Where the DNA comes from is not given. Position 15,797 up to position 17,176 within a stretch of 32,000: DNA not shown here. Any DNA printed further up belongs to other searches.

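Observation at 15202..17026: RelA/SpoT-homologue (toxSAS/CapRel-like) plus membrane-protein cassette embedded inside a DISARM-like operon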

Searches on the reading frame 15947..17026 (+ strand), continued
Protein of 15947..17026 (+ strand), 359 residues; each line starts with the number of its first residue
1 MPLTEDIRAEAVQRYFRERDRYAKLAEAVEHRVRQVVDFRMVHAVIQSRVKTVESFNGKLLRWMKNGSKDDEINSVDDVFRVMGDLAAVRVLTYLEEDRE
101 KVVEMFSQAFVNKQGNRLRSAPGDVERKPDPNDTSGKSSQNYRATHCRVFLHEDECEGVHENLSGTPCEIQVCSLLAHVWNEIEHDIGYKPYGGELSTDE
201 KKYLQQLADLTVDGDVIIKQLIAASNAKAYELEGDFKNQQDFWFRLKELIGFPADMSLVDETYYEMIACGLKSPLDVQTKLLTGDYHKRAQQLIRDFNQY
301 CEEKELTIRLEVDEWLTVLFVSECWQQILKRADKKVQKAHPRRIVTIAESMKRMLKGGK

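Call 35: find_encoding_contigs(protein=P0003, flank=10000, max_places=4)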
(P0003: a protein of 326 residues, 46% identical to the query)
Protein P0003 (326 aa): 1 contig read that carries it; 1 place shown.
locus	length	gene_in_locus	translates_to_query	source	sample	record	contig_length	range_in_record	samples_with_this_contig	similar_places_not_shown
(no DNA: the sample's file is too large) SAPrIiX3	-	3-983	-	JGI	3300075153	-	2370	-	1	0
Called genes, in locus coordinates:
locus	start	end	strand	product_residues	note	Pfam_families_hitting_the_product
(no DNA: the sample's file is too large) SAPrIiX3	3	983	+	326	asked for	PF04607:RelA_SpoT (weak)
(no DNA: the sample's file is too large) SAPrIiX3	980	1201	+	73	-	-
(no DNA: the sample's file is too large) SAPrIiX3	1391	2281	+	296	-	PF04471:Mrr_cat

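Call 39: predict_structure(alignment_id=A2)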
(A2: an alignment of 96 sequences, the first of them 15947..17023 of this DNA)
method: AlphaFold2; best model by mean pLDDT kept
length: 359 residues; sequences in the alignment: 96
mean_pLDDT: 93.2   pTM: 0.82
mean pLDDT of the five models: 93.2, 93.2, 92.6, 92.1, 92.1
residues with pLDDT >= 90: 306; 70-90: 40; 50-70: 11; < 50: 2
segments of 3 or more residues with pLDDT < 50: none
pLDDT, mean of each block of 10 residues (from residue 1): 94 98 98 94 95 96 93 96 96 97 97 97 94 85 97 97 97 98 89 83 96 97 92 94 91 78 95 97 96 97 96 94 97 66 92 86
secondary structure, 60 per line:
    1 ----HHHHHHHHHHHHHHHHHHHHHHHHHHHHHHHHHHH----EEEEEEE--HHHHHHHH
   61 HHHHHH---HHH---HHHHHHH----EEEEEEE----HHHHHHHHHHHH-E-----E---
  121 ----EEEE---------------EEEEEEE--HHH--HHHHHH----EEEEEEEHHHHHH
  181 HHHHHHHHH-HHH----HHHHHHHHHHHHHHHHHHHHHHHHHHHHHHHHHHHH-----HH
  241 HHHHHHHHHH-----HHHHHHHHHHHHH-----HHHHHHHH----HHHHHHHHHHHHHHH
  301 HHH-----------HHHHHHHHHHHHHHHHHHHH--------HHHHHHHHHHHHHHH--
elements in order: H5-39 E44-50 H53-66 H76-82 E87-93 H98-109 E125-128 E144-150 H158-163 E168-174 H175-189 H198-233 H239-250 H256-268 H274-281 H286-303 H315-334 H343-357

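Call 41: search_protein_families(library=pfam, alignment_id=A3, max_evalue=0.00001)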
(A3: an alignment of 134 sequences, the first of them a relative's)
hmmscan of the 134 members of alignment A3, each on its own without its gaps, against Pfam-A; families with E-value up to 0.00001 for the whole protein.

A. member 1, L002:7535-8455:- (306 aa): 0 families

B. families by the number of members that match (of 134 scanned): 106 families (the first 25 are shown)
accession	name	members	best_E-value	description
PF03060.21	NMO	4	3.2e-52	Nitronate monooxygenase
PF00270.35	DEAD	4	1.8e-51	DEAD/DEAH box helicase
PF00271.37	Helicase_C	4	1.2e-34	Helicase conserved C-terminal domain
PF00478.31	IMPDH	4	5.7e-11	IMP dehydrogenase / GMP reductase domain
PF01180.27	DHO_dh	4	5.2e-08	Dihydroorotate dehydrogenase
PF02384.22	N6_Mtase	3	3.9e-73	N-6 DNA Methylase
PF12161.14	HsdM_N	3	2.5e-24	HsdM N-terminal domain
PF00313.28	CSD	3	6.2e-13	'Cold-shock' DNA-binding domain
PF04851.21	ResIII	3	2.5e-09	Type III restriction enzyme, res subunit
PF01645.23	Glu_synthase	3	3.2e-06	Conserved region in glutamate synthase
PF01420.25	Methylase_S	2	5.7e-38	Type I restriction modification DNA specificity domain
PF00072.30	Response_reg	2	7.7e-36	Response regulator receiver domain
PF07506.17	RepB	2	1.2e-33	RepB plasmid partitioning protein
PF07669.17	Eco57I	2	5.1e-22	Eco57I restriction-modification methylase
PF13175.12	AAA_15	2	6.7e-22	AAA ATPase domain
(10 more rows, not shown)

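Call 42: fold_search(model_id=the predicted structure, library=pdb)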
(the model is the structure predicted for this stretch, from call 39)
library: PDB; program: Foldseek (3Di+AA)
matches with E <= 10: 189; with E <= 0.001: 52
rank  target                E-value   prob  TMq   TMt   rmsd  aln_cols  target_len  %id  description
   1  9erv_A                4.1e-07  1.00  0.35  0.36  22.8       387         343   13  Structure of Salmonella CapRel bound to Bas11 Gp54 (released 2024-11-06)
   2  2be3_A                4.5e-07  1.00  0.41  0.69   4.8       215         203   20  Structure of a GTP Pyrophosphokinase Family Protein from Streptococcus pneumoniae (released 2005-12-06)
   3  6ewz_A                4.5e-07  1.00  0.42  0.69   5.0       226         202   18  Crystal structure of RelP (SAS2) from Staphylococcus aureus bound to AMPCPP and GTP in the pre-catalytic state (released 2018-01-24)
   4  5ded_C                4.5e-07  1.00  0.41  0.70   5.1       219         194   18  Crystal structure of the small alarmone synthethase 1 from Bacillus subtilis bound to its product pppGpp (released 2015-10-28)
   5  5dec_A                4.8e-07  1.00  0.42  0.75   4.8       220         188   19  Crystal structure of the small alarmone synthetase 1 from Bacillus subtilis (released 2015-10-28)
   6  6fgj_A                5.6e-07  1.00  0.41  0.70   5.1       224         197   18  Crystal structure of the small alarmone synthethase 2 from Staphylococcus aureus (released 2018-02-07)
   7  5ded_A                6.2e-07  1.00  0.41  0.71   5.0       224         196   18  Crystal structure of the small alarmone synthethase 1 from Bacillus subtilis bound to its product pppGpp (released 2015-10-28)
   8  6ewz_B                6.2e-07  1.00  0.36  0.58   6.4       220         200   19  Crystal structure of RelP (SAS2) from Staphylococcus aureus bound to AMPCPP and GTP in the pre-catalytic state (released 2018-01-24)
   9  5dec_D                8.5e-07  1.00  0.41  0.73   5.1       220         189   19  Crystal structure of the small alarmone synthetase 1 from Bacillus subtilis (released 2015-10-28)
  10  5ded_E                9.0e-07  1.00  0.40  0.71   5.1       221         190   18  Crystal structure of the small alarmone synthethase 1 from Bacillus subtilis bound to its product pppGpp (released 2015-10-28)
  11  5ded_H                9.0e-07  1.00  0.40  0.67   5.5       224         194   17  Crystal structure of the small alarmone synthethase 1 from Bacillus subtilis bound to its product pppGpp (released 2015-10-28)
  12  5dec_B                1.0e-06  1.00  0.42  0.74   5.0       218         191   20  Crystal structure of the small alarmone synthetase 1 from Bacillus subtilis (released 2015-10-28)
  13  6ex0_A                1.0e-06  1.00  0.39  0.67   5.3       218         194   19  Crystal structure of RelP (SAS2) from Staphylococcus aureus bound to pppGpp in the post-catalytic state (released 2018-01-24)
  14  3l9d_B                1.1e-06  1.00  0.38  0.67   5.0       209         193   23  The Crystal Structure of smu.1046c from Streptococcus mutans UA159 (released 2011-01-12)
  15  6ex0_B                1.2e-06  1.00  0.41  0.71   4.8       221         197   17  Crystal structure of RelP (SAS2) from Staphylococcus aureus bound to pppGpp in the post-catalytic state (released 2018-01-24)
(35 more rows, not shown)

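Call 43: search_protein_families(library=pfam, proteins=[L001:11086-13692:+, L001:13682-15682:+, L001:15778-17838:+, L001:17838-18329:+, L042:80-2182:+, L042:2172-3413:+, L066:7082-8845:+, L066:8845-9981:+, L066:11091-11960:+, L066:12019-16449:+], max_evalue=0.001)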
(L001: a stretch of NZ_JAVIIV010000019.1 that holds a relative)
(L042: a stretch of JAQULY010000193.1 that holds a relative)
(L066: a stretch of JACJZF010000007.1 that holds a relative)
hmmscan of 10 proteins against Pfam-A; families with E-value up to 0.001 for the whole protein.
L001:11086-13692:+ (868 aa): 2 families
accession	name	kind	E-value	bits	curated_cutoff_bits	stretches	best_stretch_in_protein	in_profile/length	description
PF04545.22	Sigma70_r4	-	1.1e-12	47.7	24.1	1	258-310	1-49/50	Sigma-70, region 4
PF03118.21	RNA_pol_A_CTD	-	0.00014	22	23.8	0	77-95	44-62/67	Bacterial RNA polymerase, alpha chain C terminal domain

L001:13682-15682:+ (666 aa): 4 families
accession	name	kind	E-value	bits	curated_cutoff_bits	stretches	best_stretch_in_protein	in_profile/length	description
PF04851.21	ResIII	-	1e-13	52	22.5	1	269-424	8-164/164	Type III restriction enzyme, res subunit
PF00271.37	Helicase_C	-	6.1e-10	39.8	23.5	1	527-617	15-109/110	Helicase conserved C-terminal domain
PF00270.35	DEAD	-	1.5e-07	31.7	26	1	268-425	3-163/167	DEAD/DEAH box helicase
PF13091.12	PLDc_2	-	1.1e-06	28.9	27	1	138-219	64-131/132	PLD-like domain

L001:15778-17838:+ (686 aa): 1 family
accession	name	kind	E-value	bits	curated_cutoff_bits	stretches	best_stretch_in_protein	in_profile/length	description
PF13476.12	AAA_23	-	1.7e-05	26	27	1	65-132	27-86/201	AAA domain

L001:17838-18329:+ (163 aa): 0 families

L042:80-2182:+ (701 aa): 2 families
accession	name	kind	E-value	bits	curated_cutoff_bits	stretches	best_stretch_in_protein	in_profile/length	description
PF02384.22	N6_Mtase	-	3.9e-73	246.9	20.4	3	184-402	4-194/311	N-6 DNA Methylase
PF12161.14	HsdM_N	-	2.5e-24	86.9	24.5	1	30-171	1-135/135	HsdM N-terminal domain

L042:2172-3413:+ (414 aa): 1 family
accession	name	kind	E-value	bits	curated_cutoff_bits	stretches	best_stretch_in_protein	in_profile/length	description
PF01420.25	Methylase_S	-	4.8e-15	56.6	22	2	36-166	18-162/168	Type I restriction modification DNA specificity domain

L066:7082-8845:+ (588 aa): 3 families
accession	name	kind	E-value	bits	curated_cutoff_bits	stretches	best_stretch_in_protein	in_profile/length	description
PF02384.22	N6_Mtase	-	1.8e-60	205.3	20.4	1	257-556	2-307/311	N-6 DNA Methylase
PF07669.17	Eco57I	-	1.3e-09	38.8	25.3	1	374-467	62-165/171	Eco57I restriction-modification methylase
PF12161.14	HsdM_N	-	5.9e-07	30.6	24.5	1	114-175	9-79/135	HsdM N-terminal domain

L066:8845-9981:+ (379 aa): 1 family
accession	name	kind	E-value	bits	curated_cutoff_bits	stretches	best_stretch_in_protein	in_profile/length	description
PF01420.25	Methylase_S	-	5.7e-38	131.2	22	2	3-147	4-157/168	Type I restriction modification DNA specificity domain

L066:11091-11960:+ (290 aa): 1 family
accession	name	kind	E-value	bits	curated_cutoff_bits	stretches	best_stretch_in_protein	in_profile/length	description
PF14267.11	DUF4357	-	3.7e-19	68.8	38.4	1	228-281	1-54/54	Domain of unknown function (DUF4357)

L066:12019-16449:+ (1477 aa): 2 families
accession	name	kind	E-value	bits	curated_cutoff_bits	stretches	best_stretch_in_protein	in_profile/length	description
PF13191.12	AAA_16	-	1.2e-07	32.8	32.6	1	37-83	5-51/167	AAA ATPase domain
PF13401.12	AAA_22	-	3.3e-05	24.6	27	0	55-92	4-33/130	AAA domain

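Call 49: search_protein_families(library=padloc, proteins=[L056:10001-11068:+, L071:10001-11110:+, L001:9989-11089:+, L042:3379-4470:+, L066:9956-11065:+, L052:2614-3780:+, L064:9980-11017:+], max_evalue=0.01)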
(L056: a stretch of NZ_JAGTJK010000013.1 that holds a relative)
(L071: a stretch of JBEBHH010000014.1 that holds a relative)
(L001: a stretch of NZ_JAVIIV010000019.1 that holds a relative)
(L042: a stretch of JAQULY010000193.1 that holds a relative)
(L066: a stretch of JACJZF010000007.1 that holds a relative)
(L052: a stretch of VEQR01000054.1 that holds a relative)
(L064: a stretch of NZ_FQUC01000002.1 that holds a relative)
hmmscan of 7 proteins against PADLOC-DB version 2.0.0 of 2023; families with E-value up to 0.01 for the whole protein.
L056:10001-11068:+ (355 aa): 1 family
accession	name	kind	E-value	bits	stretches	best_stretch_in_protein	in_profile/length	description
PDLC04999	PDC-S33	-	0.0026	15.3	1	42-171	63-174/349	-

L071:10001-11110:+ (369 aa): 0 families

L001:9989-11089:+ (366 aa): 1 family
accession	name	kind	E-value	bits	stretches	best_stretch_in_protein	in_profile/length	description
PDLC04999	PDC-S33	-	0.0001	19.9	1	25-175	43-174/349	-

L042:3379-4470:+ (363 aa): 0 families

L066:9956-11065:+ (369 aa): 1 family
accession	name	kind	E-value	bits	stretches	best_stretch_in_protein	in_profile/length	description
PDLC04999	PDC-S33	-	6.8e-05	20.4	1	98-183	93-173/349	-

L052:2614-3780:+ (388 aa): 1 family
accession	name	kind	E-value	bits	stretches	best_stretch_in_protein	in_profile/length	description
PDLC04999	PDC-S33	-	2.1e-05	22.1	1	50-199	41-174/349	-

L064:9980-11017:+ (345 aa): 1 family
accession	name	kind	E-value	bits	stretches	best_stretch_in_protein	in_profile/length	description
PDLC04999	PDC-S33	-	0.0013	16.2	1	24-161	44-173/349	-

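Call 54: search_solved_structures(query=A2, max_evalue=0.1, show_alignments=0)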
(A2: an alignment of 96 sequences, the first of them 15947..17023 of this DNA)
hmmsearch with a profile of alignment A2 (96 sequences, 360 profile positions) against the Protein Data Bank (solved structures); distinct sequences matched with E-value up to 0.1: 8.
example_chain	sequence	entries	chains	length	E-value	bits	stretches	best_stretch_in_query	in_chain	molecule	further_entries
2be3_A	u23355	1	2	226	8.8e-07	31.7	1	46-188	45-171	GTP pyrophosphokinase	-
6fgk_A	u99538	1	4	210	6.9e-06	28.8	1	47-187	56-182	GTP pyrophosphokinase YwaC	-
5f2v_V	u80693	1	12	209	1.2e-05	28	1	80-184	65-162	GTP pyrophosphokinase YjbM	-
5ded_D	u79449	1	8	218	1.3e-05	27.8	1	80-184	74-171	GTP pyrophosphokinase YjbM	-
5dec_A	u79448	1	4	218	1.3e-05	27.8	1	80-184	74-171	GTP pyrophosphokinase YjbM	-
3l9d_A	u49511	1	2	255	1.7e-05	27.5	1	48-186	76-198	Putative GTP pyrophosphokinase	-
6ewz_A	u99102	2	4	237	0.00011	24.8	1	39-194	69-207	GTP pyrophosphokinase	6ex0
6fgj_A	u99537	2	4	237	0.00012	24.6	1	39-188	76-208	GTP pyrophosphokinase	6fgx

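Call 55: list_cluster_members(proteins=[P0067, P0046, P0050, P0087, P0091, P0065, P0023, P0112])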
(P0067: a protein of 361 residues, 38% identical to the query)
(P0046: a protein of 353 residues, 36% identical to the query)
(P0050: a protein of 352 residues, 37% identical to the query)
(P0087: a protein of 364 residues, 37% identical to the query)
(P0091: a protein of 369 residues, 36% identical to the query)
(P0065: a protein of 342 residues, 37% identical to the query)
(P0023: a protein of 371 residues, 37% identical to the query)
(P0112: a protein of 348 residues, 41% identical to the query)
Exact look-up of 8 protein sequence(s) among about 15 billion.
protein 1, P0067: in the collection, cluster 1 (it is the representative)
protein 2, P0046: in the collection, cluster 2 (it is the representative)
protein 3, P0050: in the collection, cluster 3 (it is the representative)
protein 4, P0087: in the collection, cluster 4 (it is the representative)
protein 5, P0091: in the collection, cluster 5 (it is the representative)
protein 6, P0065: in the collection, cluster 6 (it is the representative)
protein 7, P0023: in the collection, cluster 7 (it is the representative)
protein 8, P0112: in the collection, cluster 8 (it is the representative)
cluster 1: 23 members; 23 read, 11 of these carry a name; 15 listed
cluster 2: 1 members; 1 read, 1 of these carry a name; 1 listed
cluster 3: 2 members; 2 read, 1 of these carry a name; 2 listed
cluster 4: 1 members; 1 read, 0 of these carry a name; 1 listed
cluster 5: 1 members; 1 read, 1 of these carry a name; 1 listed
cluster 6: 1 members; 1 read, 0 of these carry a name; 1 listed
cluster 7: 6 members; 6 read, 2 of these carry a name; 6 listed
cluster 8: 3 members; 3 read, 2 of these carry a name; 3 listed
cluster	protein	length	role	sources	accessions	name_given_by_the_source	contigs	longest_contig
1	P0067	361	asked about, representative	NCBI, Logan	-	-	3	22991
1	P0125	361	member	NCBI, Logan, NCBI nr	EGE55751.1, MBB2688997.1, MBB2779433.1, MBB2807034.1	UNVERIFIED_ORG: ppGpp synthetase/RelA/SpoT-type nucleotidyltransferase [Rhizobium ... | hypothetical protein RHECNPAF_870020 [Rhizobium etli CNPAF512]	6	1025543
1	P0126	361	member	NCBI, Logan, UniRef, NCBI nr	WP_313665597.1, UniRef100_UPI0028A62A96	RelA/SpoT domain-containing protein [Shinella sp.] | GTP pyrophosphokinase n=1 Tax=Shinella sp. TaxID=1870904 RepID=UPI0028A62A96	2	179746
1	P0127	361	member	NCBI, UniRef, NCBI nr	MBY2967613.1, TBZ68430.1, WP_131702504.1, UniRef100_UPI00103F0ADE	hypothetical protein E0H64_13920 [Rhizobium leguminosarum bv. viciae] | GTP pyrophosphokinase n=1 Tax=Rhizobium leguminosarum TaxID=384 RepID=UPI00103F0ADE | RelA/SpoT domain-containing protein [Rhizobium leguminosarum]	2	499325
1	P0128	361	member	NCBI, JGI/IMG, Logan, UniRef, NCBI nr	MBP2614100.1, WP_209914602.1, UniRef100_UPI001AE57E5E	GTP pyrophosphokinase family protein [Agrobacterium pusense] | GTP pyrophosphokinase n=1 Tax=Agrobacterium pusense TaxID=648995 RepID=UPI001AE57E5E | RelA/SpoT domain-containing protein [Agrobacterium pusense]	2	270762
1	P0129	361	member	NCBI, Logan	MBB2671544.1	UNVERIFIED_ORG: ppGpp synthetase/RelA/SpoT-type nucleotidyltransferase [Rhizobium ...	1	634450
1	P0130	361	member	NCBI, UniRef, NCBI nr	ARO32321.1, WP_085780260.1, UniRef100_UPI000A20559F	RelA/SpoT domain-containing protein (plasmid) [Rhizobium sp. NXC14] | GTP pyrophosphokinase n=1 Tax=Rhizobium sp. NXC14 TaxID=1981173 RepID=UPI000A20559F | RelA/SpoT domain-containing protein [Rhizobium sp. NXC14]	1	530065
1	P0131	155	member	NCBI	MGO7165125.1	hypothetical protein ACCS78_39590, partial [Rhizobium johnstonii]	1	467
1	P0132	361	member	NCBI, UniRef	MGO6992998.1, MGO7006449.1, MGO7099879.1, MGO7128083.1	GTP pyrophosphokinase [Rhizobium johnstonii] | GTP pyrophosphokinase n=1 Tax=Rhizobium johnstonii TaxID=3019933 RepID=UPI003F95D8D3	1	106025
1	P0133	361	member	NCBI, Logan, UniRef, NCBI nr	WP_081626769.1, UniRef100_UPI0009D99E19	GTP pyrophosphokinase family protein [Agrobacterium sp. 10MFCol1.1] | GTP pyrophosphokinase n=1 Tax=Agrobacterium sp. 10MFCol1.1 TaxID=1150775 ... | RelA/SpoT domain-containing protein [Agrobacterium sp. 10MFCol1.1]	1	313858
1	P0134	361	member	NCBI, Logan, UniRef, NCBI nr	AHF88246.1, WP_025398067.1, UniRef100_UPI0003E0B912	hypothetical protein RLEG3_03890 (plasmid) [Rhizobium leguminosarum bv. trifolii WSM1689] | GTP pyrophosphokinase n=1 Tax=Rhizobium leguminosarum TaxID=384 RepID=UPI0003E0B912 | RelA/SpoT domain-containing protein [Rhizobium leguminosarum]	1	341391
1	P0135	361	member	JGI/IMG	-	ppGpp synthetase/RelA/SpoT-type nucleotidyltranferase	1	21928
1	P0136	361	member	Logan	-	-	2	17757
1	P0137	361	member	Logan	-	-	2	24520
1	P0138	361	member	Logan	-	-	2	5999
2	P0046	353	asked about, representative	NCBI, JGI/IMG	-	ppGpp synthetase/RelA/SpoT-type nucleotidyltranferase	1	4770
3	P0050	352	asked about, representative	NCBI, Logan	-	-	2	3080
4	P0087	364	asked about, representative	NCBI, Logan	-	-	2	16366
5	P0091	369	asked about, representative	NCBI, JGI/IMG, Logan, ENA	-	ppGpp synthetase/RelA/SpoT-type nucleotidyltranferase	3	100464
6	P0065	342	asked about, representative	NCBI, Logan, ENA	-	-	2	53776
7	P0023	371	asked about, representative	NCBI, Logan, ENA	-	-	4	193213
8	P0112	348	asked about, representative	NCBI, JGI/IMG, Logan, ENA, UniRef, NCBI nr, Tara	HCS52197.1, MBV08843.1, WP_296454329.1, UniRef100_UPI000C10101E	MAG TPA: hypothetical protein DIW81_11480 [Planctomycetaceae bacterium] | hypothetical protein n=2 Tax=Rubinisphaera TaxID=1649490 RepID=UPI000C10101E | hypothetical protein [Rubinisphaera sp.]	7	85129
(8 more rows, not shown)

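Call 57: search_dna_similar(query=window:15947-17023:+, collection=plasmids, mode=protein, max_rows=30)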
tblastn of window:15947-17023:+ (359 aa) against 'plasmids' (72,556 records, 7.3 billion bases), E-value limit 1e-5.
Records with a match: 14; places in all: 14; records where one place covers at least 80% of the query: 2.
Best place of each record, by identity: <60% 14.
By first word of the organism name: Ralstonia 4; Rhizobium 3; Cetobacterium 2; Bacillus 2; Azospirillum 1; Klebsiella 1; Bacteroides 1.
By predicted mobility (MOB-suite, as given by PLSDB): non-mobilizable 7; mobilizable 4; conjugative 3.
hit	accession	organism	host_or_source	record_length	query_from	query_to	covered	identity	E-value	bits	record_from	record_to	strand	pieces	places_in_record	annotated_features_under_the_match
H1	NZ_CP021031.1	Rhizobium sp. NXC14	Phaseolus vulgaris,cell culture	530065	1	359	100%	38.5%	2e-57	207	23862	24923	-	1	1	RelA/SpoT domain-containing protein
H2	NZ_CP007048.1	Rhizobium leguminosarum bv. trifolii WSM1689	root nodule of Trifolium uniflorum ...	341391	1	359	100%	37.7%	3e-56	205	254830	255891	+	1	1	RelA/SpoT domain-containing protein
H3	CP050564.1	Rhizobium leguminosarum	Lathyrus sativus,cell culture,root ...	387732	1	231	64%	39.0%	1e-34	142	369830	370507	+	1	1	RelA/SpoT domain-containing protein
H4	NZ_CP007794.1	Azospirillum argentinense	Triticum aestivum L.,Root,wheat ...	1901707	6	281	77%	30.1%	1e-18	95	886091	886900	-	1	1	record has no annotation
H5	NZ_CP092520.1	Cetobacterium somerae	Danio rerio,tissue sample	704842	15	208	54%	30.6%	2e-11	73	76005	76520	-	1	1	hypothetical protein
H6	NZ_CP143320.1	Cetobacterium somerae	intestine of Yellow Catfish,pure culture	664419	15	208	54%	30.6%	2e-11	73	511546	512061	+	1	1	hypothetical protein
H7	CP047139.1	Ralstonia solanacearum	Potato,Single cell,tuber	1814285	15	210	55%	27.3%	5e-7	59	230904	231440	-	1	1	hypothetical protein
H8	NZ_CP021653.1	Ralstonia solanacearum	Solanum lycopersicum,Tomato with ...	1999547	15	210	55%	27.3%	5e-7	59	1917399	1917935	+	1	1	none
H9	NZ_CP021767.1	Ralstonia solanacearum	Solanum lycopersicum,Tomato with ...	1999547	15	210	55%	27.3%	5e-7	59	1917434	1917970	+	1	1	none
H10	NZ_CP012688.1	Ralstonia solanacearum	Solanum commersonii,whole organism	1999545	15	210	55%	27.3%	5e-7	59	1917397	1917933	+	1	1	none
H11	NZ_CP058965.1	Klebsiella pneumoniae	sewage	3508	3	190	52%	28.3%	2e-8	63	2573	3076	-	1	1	hypothetical protein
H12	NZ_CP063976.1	Bacillus cereus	Soil in tiger area of zoo,cell culture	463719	46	191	41%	31.1%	9e-6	55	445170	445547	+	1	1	hypothetical protein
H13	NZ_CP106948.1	Bacillus thuringiensis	BGSC database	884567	46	190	40%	31.3%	6e-6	56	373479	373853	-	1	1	hypothetical protein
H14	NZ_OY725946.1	Bacteroides finegoldii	-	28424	7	190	51%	24.6%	3e-8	63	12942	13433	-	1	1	(p)ppGpp synthetase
